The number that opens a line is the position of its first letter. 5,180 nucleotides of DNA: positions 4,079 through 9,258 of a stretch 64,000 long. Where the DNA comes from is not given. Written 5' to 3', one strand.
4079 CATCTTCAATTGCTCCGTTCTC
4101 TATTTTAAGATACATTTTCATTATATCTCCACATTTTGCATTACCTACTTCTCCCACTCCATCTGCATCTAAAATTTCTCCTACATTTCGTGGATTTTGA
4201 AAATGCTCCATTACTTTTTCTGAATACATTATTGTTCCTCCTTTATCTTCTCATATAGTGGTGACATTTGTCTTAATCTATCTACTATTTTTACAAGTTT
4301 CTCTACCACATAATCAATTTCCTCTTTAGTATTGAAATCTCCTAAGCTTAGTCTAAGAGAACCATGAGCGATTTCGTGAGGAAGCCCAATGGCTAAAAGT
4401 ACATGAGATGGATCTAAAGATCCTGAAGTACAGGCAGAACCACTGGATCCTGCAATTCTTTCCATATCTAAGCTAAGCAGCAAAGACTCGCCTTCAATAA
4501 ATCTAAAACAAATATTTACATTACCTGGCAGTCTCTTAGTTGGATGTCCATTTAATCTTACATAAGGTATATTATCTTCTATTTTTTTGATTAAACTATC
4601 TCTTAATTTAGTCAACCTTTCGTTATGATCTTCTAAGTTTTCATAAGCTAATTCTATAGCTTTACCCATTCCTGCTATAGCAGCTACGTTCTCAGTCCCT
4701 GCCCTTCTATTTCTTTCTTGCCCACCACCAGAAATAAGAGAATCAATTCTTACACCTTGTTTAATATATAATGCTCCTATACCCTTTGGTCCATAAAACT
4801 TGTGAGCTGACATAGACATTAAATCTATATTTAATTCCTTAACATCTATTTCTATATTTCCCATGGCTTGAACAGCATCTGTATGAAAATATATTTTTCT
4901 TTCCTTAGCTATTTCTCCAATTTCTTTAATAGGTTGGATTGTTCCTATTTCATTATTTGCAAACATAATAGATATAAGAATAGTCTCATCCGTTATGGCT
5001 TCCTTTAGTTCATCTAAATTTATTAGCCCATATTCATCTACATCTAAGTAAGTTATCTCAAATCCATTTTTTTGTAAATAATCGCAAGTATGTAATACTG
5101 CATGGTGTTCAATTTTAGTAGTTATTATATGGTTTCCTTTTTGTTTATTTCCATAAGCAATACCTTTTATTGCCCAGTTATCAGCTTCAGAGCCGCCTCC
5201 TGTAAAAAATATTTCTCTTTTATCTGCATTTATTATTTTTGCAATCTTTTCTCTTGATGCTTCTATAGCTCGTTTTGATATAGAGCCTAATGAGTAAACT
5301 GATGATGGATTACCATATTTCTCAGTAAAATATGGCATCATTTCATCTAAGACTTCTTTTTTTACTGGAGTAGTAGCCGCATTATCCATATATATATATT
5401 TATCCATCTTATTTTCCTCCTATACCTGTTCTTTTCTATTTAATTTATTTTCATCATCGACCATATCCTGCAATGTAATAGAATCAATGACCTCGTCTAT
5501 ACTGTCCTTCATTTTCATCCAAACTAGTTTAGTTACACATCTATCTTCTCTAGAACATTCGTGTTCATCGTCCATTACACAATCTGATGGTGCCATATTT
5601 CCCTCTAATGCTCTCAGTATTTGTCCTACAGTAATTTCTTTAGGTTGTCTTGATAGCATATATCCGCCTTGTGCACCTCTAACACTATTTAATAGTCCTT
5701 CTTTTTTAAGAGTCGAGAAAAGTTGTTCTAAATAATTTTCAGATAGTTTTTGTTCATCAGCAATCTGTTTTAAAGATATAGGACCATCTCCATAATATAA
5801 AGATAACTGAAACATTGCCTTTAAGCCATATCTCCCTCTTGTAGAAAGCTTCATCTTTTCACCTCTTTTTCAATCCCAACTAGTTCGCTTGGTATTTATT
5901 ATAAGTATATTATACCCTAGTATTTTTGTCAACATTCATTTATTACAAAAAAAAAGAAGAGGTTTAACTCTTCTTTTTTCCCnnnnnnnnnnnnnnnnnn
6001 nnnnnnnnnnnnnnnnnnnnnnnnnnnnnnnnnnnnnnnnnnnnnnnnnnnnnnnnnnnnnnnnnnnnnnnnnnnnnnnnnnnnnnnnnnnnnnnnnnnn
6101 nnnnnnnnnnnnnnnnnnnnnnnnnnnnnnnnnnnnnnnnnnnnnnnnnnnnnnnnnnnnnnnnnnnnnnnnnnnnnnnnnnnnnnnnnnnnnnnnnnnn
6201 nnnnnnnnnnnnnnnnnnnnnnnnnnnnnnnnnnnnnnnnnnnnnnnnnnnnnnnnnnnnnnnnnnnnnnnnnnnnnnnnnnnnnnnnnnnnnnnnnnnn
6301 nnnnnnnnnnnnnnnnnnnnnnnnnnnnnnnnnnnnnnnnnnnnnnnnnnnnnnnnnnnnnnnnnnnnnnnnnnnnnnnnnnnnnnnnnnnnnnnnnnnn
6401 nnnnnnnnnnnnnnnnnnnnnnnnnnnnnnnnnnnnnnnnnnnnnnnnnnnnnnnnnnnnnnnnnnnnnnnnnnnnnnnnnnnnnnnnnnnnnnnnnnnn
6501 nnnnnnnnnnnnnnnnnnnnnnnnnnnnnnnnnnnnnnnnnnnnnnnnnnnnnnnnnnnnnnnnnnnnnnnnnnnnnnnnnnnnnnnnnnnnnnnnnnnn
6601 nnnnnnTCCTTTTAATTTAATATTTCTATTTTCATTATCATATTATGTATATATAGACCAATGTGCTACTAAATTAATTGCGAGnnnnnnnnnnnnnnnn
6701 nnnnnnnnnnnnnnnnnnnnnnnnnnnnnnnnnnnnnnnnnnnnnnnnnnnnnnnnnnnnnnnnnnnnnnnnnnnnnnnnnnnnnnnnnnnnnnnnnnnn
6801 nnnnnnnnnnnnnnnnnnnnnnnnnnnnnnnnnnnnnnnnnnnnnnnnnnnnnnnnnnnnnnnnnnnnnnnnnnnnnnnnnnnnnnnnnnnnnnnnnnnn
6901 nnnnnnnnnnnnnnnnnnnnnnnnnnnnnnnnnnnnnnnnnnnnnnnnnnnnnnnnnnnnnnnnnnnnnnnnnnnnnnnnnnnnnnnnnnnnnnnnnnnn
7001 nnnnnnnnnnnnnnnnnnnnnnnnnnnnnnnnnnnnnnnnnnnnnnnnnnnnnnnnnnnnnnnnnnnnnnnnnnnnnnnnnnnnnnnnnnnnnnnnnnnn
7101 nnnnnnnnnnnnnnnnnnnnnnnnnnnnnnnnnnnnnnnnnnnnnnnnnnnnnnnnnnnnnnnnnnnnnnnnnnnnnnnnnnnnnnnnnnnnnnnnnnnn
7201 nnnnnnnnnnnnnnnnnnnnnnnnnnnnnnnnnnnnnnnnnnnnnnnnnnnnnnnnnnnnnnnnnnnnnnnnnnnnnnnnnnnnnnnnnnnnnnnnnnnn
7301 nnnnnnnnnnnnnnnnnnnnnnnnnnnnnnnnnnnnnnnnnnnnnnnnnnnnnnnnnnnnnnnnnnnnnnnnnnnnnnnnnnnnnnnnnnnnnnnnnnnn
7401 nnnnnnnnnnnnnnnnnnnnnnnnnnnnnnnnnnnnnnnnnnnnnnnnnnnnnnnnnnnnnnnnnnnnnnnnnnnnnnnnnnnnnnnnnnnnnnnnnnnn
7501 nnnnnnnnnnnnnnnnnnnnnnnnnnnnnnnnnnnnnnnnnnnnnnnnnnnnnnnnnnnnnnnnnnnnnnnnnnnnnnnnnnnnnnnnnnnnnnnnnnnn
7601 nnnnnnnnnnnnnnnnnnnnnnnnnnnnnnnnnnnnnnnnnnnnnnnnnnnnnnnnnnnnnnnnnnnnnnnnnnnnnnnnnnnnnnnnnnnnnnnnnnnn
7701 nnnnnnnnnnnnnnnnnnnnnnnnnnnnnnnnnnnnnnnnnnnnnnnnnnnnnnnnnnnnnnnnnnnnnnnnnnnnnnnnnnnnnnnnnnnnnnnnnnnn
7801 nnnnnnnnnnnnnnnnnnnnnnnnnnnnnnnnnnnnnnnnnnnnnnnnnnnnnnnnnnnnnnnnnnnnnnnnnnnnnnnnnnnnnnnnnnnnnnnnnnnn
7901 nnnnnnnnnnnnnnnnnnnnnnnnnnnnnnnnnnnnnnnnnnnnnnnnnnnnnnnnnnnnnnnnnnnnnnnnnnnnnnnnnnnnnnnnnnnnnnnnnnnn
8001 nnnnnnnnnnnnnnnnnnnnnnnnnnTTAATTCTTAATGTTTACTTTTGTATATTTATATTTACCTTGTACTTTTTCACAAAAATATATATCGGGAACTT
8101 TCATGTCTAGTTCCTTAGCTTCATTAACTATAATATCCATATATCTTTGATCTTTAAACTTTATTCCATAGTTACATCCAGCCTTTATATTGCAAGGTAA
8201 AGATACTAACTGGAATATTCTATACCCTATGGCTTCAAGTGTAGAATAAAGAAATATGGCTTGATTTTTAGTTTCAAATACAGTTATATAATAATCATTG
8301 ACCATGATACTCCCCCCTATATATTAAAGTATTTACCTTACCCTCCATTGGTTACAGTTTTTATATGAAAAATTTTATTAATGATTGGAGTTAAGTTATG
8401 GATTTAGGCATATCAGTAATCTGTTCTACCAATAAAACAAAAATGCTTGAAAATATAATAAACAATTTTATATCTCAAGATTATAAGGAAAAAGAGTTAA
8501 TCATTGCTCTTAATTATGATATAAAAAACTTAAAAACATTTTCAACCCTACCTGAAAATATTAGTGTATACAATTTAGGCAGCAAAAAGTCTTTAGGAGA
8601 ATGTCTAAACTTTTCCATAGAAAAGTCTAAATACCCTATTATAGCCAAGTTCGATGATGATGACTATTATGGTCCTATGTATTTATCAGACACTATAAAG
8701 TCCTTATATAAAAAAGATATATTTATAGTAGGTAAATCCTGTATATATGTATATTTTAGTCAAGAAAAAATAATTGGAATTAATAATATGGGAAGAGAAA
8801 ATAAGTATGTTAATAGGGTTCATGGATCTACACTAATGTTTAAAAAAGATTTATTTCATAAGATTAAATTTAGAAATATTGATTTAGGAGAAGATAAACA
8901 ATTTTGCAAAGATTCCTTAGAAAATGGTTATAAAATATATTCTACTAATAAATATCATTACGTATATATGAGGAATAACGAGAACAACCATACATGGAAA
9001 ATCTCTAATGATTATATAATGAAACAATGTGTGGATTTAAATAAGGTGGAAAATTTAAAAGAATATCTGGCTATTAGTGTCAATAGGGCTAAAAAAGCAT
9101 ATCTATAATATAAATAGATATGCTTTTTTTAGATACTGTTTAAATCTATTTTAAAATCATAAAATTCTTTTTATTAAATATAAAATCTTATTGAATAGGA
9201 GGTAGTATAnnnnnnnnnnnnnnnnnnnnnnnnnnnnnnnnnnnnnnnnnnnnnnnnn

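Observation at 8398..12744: Compact glycan cassette in a sporulation neighbourhood: GT2 / PP-loop candidate amidotransferase / GT2 paralog / UDP-HexNAc dehydrogenase.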

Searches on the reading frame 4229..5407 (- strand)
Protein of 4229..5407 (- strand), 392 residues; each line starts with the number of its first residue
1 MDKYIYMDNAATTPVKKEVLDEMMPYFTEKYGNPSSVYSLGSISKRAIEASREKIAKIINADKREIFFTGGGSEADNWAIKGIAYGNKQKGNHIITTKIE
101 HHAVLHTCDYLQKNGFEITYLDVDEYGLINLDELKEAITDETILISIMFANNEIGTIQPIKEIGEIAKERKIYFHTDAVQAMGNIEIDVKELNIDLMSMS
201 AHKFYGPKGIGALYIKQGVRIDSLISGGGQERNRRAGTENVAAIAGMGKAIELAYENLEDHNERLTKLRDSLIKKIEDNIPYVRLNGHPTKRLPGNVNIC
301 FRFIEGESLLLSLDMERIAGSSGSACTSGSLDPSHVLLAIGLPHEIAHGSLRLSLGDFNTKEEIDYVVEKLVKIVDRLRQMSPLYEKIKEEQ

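Call 5: search_protein_families(library=ncbifam, proteins=[window:4229-5407:-], max_evalue=0.01)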
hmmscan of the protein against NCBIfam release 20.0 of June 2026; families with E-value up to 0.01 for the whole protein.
window:4229-5407:- (392 aa): 46 families (the best 25 are shown)
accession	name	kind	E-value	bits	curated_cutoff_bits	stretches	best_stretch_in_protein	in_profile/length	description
TIGR03402.1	FeS_nifS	equivalog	3.2e-186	618.6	530.75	1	5-384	1-379/379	cysteine desulfurase NifS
TIGR02006.1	IscS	equivalog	1.1e-151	505.4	643.2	1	2-390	2-390/402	IscS subfamily cysteine desulfurase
NF010611.0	PRK14012.1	equivalog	1e-150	502.2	548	1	3-390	5-394/406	IscS subfamily cysteine desulfurase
TIGR03235.1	DNA_S_dndA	equivalog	6e-122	407.3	480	1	6-354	1-352/353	cysteine desulfurase DndA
TIGR03403.1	nifS_epsilon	equivalog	1.8e-121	405.6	587.7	1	5-382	1-380/382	NifS family cysteine desulfurase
NF002806.0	PRK02948.1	subfamily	4.3e-106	355.1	304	1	5-378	2-375/381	IscS subfamily cysteine desulfurase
TIGR01977.1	am_tr_V_EF2568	hypoth_equivalog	9e-58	196.1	377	1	5-374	1-376/376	cysteine desulfurase family protein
TIGR01979.1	sufS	subfamily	1.7e-57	195.1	475.1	2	3-218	18-236/403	SufS family cysteine desulfurase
NF041166.1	f2_encap_cargo1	exception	5.2e-43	148.1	800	1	4-373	246-622/623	family 2A encapsulin nanocompartment cargo protein cysteine desulfurase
NF006791.0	PRK09295.1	equivalog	2.7e-35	122.2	661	1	5-219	25-242/406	cysteine desulfurase SufS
NF040779.1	Sec_lyase_SclA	exception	5.7e-33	114.3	525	1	5-374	1-376/378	selenocysteine lyase SclA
NF008126.0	PRK10874.1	equivalog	3.3e-32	112.1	607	1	2-376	18-397/401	cysteine desulfurase CsdA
TIGR01976.1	am_tr_V_VC1184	hypoth_equivalog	7.6e-30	104.5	352.35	1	3-370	18-400/401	cysteine desulfurase-like protein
TIGR03392.1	FeS_syn_CsdA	equivalog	1.6e-29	103.3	493.6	1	2-374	15-392/398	cysteine desulfurase CsdA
TIGR04343.1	egtE_PLP_lyase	equivalog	3.5e-15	55.7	400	1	47-221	55-221/370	ergothioneine biosynthesis PLP-dependent enzyme EgtE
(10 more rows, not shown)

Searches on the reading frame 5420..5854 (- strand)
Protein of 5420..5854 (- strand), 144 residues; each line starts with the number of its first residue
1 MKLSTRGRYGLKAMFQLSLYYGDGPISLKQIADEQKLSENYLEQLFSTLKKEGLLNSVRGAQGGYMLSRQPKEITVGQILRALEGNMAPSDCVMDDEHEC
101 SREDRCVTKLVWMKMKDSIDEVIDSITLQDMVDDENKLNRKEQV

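Call 5: search_protein_families(library=ncbifam, proteins=[window:5420-5854:-], max_evalue=0.01)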
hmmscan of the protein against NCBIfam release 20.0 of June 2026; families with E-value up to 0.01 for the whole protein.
window:5420-5854:- (144 aa): 8 families
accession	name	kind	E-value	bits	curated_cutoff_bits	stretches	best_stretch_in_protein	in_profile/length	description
NF047409.1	Cys_reg_CymR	equivalog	3.3e-44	150.4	195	1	1-139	1-131/139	cysteine metabolism transcriptional regulator CymR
TIGR00738.1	rrf2_super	superfamily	1.5e-41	141.3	73.3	1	1-132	1-131/132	Rrf2 family transcriptional regulator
TIGR02010.1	IscR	equivalog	2.2e-38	131.2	207.55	1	1-136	1-134/135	Fe-S cluster assembly transcriptional regulator IscR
NF008110.0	PRK10857.1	equivalog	2.1e-32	112.1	275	1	1-139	1-137/164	Fe-S cluster assembly transcriptional regulator IscR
TIGR02944.1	suf_reg_Xantho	equivalog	9.8e-20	71.3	110.65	1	9-131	10-130/130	SUF system Fe-S cluster assembly regulator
NF008886.0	PRK11920.1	equivalog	4.7e-17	62.1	193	1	1-140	1-139/153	iron-responsive transcriptional regulator RirA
NF008240.0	PRK11014.1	equivalog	2.8e-15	56.6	182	1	1-138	1-134/141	nitric oxide-sensing transcriptional repressor NsrR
NF041852.1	trans_reg_HypR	equivalog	0.0009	19.2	180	1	29-134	26-135/139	redox-sensitive transcriptional regulator HypR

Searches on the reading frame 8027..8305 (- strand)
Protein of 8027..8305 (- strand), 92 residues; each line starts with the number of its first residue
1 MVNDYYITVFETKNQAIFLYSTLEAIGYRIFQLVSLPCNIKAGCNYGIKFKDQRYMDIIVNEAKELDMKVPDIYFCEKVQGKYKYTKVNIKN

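Call 4: search_protein_families(library=pfam, proteins=[window:8027-8305:-], max_evalue=0.01)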
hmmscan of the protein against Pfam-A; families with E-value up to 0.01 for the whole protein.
window:8027-8305:- (92 aa): 1 family
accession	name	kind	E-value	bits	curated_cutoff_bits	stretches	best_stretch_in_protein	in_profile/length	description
PF11823.13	Se_S_carrier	-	6.5e-09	35.6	25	1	5-74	1-68/69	Putative Se/S carrier protein-like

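Call 5: search_protein_families(library=ncbifam, proteins=[window:8027-8305:-], max_evalue=0.01)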
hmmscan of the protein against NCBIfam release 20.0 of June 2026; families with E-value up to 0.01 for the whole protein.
window:8027-8305:- (92 aa): 0 families

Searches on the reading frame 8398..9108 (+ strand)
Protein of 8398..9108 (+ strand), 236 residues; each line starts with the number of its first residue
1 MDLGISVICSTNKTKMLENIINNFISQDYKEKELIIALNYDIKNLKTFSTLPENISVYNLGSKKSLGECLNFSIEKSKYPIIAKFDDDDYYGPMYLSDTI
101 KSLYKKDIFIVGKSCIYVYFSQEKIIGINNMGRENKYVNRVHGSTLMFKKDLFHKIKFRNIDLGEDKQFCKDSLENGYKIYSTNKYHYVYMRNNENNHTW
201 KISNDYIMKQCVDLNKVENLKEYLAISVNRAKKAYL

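Call 4: search_protein_families(library=pfam, proteins=[window:8398-9108:+], max_evalue=0.01)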
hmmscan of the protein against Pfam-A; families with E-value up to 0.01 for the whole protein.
window:8398-9108:+ (236 aa): 2 families
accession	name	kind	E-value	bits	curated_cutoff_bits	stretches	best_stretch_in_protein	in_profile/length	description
PF00535.33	Glycos_transf_2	-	1.2e-08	35.5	23.3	1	7-112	3-113/168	Glycosyl transferase family 2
PF00167.24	FGF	-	0.0095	16.4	24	0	13-53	77-117/124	Fibroblast growth factor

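Call 5: search_protein_families(library=ncbifam, proteins=[window:8398-9108:+], max_evalue=0.01)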
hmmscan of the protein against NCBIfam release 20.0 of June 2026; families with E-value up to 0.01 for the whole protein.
window:8398-9108:+ (236 aa): 3 families
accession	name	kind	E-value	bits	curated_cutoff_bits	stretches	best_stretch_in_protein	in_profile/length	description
NF038299.1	EPS_HpsN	equivalog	8.4e-06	25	425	1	5-106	3-109/317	hormogonium polysaccharide biosynthesis glycosyltransferase HpsN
NF047683.1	TeichurnBiosyTuaG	equivalog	0.0012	18.5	400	1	5-191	8-204/252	teichuronic acid biosynthesis protein TuaG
TIGR04342.1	EXLDI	subfamily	0.0055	17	32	0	154-204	15-64/124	EXLDI protein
